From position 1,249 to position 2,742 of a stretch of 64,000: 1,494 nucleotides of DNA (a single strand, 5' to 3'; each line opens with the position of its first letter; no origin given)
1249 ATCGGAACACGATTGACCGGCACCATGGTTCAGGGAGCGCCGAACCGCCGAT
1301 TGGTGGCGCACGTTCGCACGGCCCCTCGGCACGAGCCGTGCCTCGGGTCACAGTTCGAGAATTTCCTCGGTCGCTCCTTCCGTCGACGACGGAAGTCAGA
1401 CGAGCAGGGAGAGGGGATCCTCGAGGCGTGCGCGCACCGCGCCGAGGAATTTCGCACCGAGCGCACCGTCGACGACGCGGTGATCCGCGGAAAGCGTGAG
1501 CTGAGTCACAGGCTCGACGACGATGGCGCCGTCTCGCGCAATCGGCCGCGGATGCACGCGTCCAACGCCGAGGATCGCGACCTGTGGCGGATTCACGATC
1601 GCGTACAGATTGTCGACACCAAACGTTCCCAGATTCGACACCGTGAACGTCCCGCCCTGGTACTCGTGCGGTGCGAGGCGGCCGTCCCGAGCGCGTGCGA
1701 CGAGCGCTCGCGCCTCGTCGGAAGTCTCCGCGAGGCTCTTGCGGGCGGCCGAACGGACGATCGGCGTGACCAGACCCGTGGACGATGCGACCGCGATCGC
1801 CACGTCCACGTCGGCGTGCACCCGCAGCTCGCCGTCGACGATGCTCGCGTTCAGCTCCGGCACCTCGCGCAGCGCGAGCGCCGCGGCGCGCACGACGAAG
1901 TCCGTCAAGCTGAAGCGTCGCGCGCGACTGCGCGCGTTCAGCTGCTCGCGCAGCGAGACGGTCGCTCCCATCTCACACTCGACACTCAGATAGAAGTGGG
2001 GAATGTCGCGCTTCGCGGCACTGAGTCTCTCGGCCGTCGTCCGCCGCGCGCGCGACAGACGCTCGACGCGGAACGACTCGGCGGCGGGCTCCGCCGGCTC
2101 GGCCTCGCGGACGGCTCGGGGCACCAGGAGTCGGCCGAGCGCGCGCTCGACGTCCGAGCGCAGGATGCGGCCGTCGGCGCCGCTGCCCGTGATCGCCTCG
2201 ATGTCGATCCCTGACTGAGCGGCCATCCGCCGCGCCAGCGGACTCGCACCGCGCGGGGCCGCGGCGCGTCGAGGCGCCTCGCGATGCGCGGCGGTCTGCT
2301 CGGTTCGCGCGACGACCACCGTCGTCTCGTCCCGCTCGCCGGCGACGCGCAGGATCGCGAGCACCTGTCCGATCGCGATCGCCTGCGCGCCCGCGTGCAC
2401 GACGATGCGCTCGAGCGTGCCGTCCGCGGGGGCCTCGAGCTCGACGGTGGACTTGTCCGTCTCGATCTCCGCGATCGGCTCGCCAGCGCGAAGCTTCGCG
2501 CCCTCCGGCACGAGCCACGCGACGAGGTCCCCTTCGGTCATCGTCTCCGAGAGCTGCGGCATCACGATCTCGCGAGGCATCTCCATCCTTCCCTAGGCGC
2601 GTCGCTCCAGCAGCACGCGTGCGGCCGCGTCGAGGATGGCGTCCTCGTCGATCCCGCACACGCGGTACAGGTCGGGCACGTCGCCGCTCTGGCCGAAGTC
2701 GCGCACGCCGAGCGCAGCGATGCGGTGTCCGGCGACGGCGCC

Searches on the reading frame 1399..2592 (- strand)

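Call 74: search_protein_families(library=pfam, proteins=[window:1399-2592:-], max_evalue=0.00001)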
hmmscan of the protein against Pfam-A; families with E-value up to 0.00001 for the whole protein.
window:1399-2592:- (398 aa): 3 families
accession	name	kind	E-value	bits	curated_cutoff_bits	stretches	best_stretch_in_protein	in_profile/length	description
PF00198.28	2-oxoacid_dh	-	8.2e-77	258.2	23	1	174-397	4-231/232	2-oxoacid dehydrogenases acyltransferase (catalytic domain)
PF00364.28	Biotin_lipoyl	-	4e-17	62.2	22.1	1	8-81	2-73/73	Biotin-requiring enzyme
PF02817.22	E3_binding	-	9.2e-14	51.8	23.7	1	116-149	3-36/36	e3 binding domain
